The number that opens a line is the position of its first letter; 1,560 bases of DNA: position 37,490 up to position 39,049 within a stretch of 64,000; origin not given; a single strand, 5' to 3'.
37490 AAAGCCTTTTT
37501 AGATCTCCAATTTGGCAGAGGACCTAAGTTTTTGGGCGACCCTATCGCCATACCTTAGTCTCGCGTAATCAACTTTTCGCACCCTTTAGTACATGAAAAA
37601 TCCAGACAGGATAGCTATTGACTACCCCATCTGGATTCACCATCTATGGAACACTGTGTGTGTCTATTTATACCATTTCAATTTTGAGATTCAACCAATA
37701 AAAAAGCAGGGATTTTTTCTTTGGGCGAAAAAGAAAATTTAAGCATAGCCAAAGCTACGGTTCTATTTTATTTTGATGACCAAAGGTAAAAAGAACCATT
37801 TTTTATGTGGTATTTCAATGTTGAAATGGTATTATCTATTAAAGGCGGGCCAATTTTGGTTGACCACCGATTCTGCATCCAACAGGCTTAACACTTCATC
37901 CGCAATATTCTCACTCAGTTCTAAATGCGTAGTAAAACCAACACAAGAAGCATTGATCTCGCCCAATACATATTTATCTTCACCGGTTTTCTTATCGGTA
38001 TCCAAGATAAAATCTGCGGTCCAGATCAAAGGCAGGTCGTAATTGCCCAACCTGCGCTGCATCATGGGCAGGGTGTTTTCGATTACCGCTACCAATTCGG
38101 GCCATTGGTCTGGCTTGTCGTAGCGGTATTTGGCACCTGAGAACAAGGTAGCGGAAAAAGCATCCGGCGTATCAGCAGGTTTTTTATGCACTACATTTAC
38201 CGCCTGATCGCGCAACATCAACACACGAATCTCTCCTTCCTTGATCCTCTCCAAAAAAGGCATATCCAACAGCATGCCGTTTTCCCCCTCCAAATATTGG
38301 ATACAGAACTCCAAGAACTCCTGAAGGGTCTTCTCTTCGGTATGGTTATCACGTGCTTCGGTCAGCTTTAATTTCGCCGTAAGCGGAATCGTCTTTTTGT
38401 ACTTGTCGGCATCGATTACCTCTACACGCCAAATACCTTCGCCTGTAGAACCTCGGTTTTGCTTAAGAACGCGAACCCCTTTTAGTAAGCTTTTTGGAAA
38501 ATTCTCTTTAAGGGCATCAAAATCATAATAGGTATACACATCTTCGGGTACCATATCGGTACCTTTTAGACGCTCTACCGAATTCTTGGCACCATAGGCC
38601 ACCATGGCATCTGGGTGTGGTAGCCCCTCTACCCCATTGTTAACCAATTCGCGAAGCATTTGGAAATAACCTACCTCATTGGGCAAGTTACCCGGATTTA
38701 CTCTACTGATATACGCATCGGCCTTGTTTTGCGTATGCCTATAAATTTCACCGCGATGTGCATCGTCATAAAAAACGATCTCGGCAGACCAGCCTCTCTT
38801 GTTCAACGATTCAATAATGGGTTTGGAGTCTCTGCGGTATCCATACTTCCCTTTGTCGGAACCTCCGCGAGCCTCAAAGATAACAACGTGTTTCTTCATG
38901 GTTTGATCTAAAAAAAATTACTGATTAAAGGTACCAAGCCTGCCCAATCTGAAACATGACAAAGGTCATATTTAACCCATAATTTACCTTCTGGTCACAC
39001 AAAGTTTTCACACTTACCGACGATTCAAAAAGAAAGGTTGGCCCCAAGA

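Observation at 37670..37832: MITE-like element family 2 whose terminus donates the stop codon of the neighbouring gene in both copies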

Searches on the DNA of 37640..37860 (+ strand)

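Call 16: search_rna_families(source=window, start=37640, end=37860, threshold=evalue, max_evalue=10, show_alignments=3)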
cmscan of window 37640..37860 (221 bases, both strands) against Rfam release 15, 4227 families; matches with E-value up to 10: 14.
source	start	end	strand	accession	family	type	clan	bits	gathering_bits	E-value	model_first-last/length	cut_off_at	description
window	37757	37855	+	RF02316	TtnuHACA9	Gene; snRNA; snoRNA; HACA-box;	-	21.5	100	0.2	1-135/135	no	Tetrahymena snoRNA TtnuHACA9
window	37675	37692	+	RF01354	CRISPR-DR45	Gene; CRISPR;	-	17.9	37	1.2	1-24/24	no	CRISPR RNA direct repeat element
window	37727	37797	-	RF04312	trpB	Cis-reg;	-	15.4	59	9.3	1-107/107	no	trpB ncRNA motif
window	37719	37754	+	RF00204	snoR12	Gene; snRNA; snoRNA; CD-box;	-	14.9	39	3.9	1-83/83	no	Small nucleolar RNA R12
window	37758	37798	-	RF03850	mir-961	Gene; miRNA;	-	13.9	100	6.3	1-85/85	no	mir-961 microRNA precursor family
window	37748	37860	+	RF03105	RAGATH-7-assoc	Gene; sRNA;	-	13.4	88.5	6.6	1-131/131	no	RAGATH-7-assoc RNA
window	37715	37817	+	RF01433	snoR137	Gene; snRNA; snoRNA; HACA-box;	-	12.9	44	7.5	1-146/146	no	small nucleolar RNA snoR137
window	37764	37784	-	RF01111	SBWMV2_UPD-PKk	Cis-reg;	-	12.6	35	7.7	1-21/21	no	Pseudoknot of upstream pseudoknot domain (UPD) of the 3'UTR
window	37733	37846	-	RF02079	STnc180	Gene; sRNA;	-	12.5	50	2.9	1-208/208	no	Enterobacterial sRNA STnc180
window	37735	37860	+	RF03532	SQ2397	Cis-reg;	-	12.4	100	6.2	1-217/243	3'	Cis-regulator of HTH transcription factor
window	37668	37832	-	RF04127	MIR8007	Gene; miRNA;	-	12.1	195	4.9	1-226/226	no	MIR8007 microRNA precursor family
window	37720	37794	-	RF02606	AbsR28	Gene; sRNA;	-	10.7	50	4.6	1-180/180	no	Acinetobacter sRNA 28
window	37690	37774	-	RF01880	Xist_exon1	Gene; lncRNA;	-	10.5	50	1.3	1-85/85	no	X-chromosome inactivation gene exon 1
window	37724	37741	+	RF01122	sR39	Gene; snRNA; snoRNA; CD-box;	-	8.7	50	6.9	1-56/56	no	Small nucleolar RNA sR39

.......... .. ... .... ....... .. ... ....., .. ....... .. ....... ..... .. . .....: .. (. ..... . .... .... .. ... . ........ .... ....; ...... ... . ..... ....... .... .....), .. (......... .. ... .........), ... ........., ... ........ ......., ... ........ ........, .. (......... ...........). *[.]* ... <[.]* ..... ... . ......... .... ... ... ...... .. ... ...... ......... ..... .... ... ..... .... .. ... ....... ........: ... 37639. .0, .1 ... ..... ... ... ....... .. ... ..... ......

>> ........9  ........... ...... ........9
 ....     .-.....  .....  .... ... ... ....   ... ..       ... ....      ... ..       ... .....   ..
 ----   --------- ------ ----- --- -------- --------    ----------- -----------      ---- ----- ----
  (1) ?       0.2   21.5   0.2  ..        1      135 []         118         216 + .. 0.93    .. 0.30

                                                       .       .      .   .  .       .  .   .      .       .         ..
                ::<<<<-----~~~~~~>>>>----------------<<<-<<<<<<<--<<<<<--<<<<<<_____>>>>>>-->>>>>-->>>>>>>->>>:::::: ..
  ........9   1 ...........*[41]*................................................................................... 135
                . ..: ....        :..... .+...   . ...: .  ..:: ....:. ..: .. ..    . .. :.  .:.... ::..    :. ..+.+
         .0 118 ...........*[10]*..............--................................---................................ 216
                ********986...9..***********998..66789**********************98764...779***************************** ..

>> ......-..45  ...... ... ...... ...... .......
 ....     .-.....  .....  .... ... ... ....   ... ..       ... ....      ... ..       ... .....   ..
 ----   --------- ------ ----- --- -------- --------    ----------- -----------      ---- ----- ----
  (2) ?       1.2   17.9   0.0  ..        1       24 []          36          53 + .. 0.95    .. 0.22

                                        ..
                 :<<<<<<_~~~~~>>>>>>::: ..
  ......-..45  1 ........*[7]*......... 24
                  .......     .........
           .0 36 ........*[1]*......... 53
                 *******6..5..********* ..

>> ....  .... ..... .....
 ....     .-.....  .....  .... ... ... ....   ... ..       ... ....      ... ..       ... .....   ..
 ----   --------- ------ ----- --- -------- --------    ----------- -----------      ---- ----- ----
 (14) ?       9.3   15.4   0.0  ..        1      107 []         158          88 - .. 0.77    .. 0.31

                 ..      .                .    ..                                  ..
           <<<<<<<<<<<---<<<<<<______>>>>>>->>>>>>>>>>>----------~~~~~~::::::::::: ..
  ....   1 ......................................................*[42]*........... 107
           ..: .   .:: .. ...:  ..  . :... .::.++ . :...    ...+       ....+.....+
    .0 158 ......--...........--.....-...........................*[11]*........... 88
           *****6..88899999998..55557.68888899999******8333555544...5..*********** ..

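Call 44: search_dna_similar(query=window:37668-37835:+, collection=plasmids, mode=distant, max_evalue=0.01, max_rows=30)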
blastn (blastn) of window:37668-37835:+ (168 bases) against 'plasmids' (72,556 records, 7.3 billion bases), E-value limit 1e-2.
No match.

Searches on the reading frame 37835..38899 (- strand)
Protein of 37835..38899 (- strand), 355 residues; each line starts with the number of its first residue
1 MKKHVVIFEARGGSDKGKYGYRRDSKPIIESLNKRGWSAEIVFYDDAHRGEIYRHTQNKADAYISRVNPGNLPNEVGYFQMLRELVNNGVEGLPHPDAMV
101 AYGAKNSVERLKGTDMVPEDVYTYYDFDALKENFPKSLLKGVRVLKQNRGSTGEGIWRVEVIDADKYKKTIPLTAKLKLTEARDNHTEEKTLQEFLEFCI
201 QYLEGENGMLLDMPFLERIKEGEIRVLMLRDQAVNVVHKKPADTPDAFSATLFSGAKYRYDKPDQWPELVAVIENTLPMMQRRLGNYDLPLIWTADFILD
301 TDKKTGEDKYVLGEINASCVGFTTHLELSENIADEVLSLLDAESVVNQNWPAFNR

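Call 21: search_protein_families(library=pfam, proteins=[window:37835-38899:-])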
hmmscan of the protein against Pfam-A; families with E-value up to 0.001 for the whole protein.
window:37835-38899:- (355 aa): 1 family
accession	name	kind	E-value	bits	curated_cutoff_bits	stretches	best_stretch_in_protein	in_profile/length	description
PF20668.2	DUF6815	-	3.7e-39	134.3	28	1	221-321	1-105/105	Domain of unknown function (DUF6815)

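Call 22: find_homologous_proteins(query=window:37835-38899:-)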
Query window:37835-38899:- (355 aa): 1572 proteins with E <= 0.001 among 4563 candidates; the best 120 are listed.
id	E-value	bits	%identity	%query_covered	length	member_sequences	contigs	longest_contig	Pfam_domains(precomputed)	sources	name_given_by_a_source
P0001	1.0e-236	803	99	100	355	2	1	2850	PF20668.3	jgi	jgi:hypothetical protein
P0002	3.8e-209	712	85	100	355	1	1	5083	PF20668.3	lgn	-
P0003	6.2e-208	708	84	100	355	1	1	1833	PF20668.3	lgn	-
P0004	1.1e-206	704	84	100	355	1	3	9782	PF20668.3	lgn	-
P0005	4.3e-206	702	85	100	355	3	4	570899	PF20668.3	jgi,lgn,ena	-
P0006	5.3e-206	702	84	100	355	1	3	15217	PF20668.3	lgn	-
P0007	3.5e-204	696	84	100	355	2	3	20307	PF20668.3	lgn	-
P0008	4.1e-204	695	85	100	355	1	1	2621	PF20668.3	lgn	-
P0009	5.2e-204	695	84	100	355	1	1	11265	PF20668.3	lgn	-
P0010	5.3e-204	695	84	100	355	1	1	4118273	PF20668.3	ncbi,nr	ncbi:Cj0069 family protein [bacterium SCSIO 12643]|nr:Cj0069 family protein [bacterium SCSIO 12643]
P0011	8.6e-204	694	83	100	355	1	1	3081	PF20668.3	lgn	-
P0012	1.3e-203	694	85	100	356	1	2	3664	PF20668.3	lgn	-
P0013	2.4e-203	693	84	100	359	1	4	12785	PF20668.3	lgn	-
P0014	5.6e-203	692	84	100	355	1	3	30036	PF20668.3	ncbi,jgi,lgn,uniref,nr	ncbi:Cj0069 family protein [Winogradskyella sp.]|jgi:glutathione synthase/RimK-type ligase-like ATP-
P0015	1.0e-202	691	84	100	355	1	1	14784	PF20668.3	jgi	jgi:glutathione synthase/RimK-type ligase-like ATP-grasp enzyme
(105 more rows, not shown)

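Call 23: find_encoding_contigs(protein=P0001, flank=3000, max_places=4)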
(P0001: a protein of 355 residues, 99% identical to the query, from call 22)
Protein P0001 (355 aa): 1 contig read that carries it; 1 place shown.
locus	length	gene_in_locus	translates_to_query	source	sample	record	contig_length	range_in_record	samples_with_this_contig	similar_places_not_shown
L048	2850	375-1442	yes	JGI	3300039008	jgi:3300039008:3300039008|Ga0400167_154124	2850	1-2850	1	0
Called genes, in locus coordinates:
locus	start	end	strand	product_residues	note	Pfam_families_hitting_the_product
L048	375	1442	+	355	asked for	PF20668:DUF6815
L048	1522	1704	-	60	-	-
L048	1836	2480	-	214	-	PF02698:DUF218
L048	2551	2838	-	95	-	PF00881:Nitroreductase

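Call 24: find_encoding_contigs(protein=P0005, flank=3000, max_places=3)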
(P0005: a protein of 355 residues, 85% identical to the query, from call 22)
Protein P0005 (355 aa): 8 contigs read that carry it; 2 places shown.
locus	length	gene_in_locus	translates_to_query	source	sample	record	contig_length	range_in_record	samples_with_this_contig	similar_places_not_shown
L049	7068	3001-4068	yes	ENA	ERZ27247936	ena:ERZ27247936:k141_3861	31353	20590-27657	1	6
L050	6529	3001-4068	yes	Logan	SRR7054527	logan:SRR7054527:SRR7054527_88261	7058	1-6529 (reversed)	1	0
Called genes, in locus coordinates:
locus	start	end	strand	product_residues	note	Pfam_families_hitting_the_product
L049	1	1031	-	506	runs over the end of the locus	PF01676:Metalloenzyme, PF06415:iPGM_N, PF01663:Phosphodiest (weak)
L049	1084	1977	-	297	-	PF13509:S1_2, PF17783:WHD_CvfB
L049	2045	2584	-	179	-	-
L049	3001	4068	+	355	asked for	PF20668:DUF6815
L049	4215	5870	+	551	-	PF00884:Sulfatase (faint), PF01663:Phosphodiest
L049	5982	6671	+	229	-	PF21347:DUF3108_like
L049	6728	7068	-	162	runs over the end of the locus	PF00072:Response_reg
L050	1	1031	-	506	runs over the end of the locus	PF01676:Metalloenzyme, PF06415:iPGM_N, PF01663:Phosphodiest (weak)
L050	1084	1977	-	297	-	PF13509:S1_2, PF17783:WHD_CvfB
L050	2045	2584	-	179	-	-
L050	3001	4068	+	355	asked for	PF20668:DUF6815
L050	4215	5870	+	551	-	PF00884:Sulfatase (faint), PF01663:Phosphodiest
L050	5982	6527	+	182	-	?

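Call 25: find_encoding_contigs(protein=P0010, flank=3000, max_places=2)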
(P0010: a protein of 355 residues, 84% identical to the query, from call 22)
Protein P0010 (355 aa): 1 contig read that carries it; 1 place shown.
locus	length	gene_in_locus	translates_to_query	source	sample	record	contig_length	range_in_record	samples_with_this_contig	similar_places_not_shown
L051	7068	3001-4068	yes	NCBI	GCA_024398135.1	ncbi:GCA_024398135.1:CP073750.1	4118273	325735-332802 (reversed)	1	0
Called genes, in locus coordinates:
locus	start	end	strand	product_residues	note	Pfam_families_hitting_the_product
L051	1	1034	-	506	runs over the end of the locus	PF01676:Metalloenzyme, PF06415:iPGM_N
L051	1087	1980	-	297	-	PF13509:S1_2, PF17783:WHD_CvfB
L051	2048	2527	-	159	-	-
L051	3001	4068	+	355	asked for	PF20668:DUF6815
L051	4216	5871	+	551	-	PF00884:Sulfatase (faint), PF01663:Phosphodiest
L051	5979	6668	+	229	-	PF21347:DUF3108_like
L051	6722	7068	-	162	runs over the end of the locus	PF00072:Response_reg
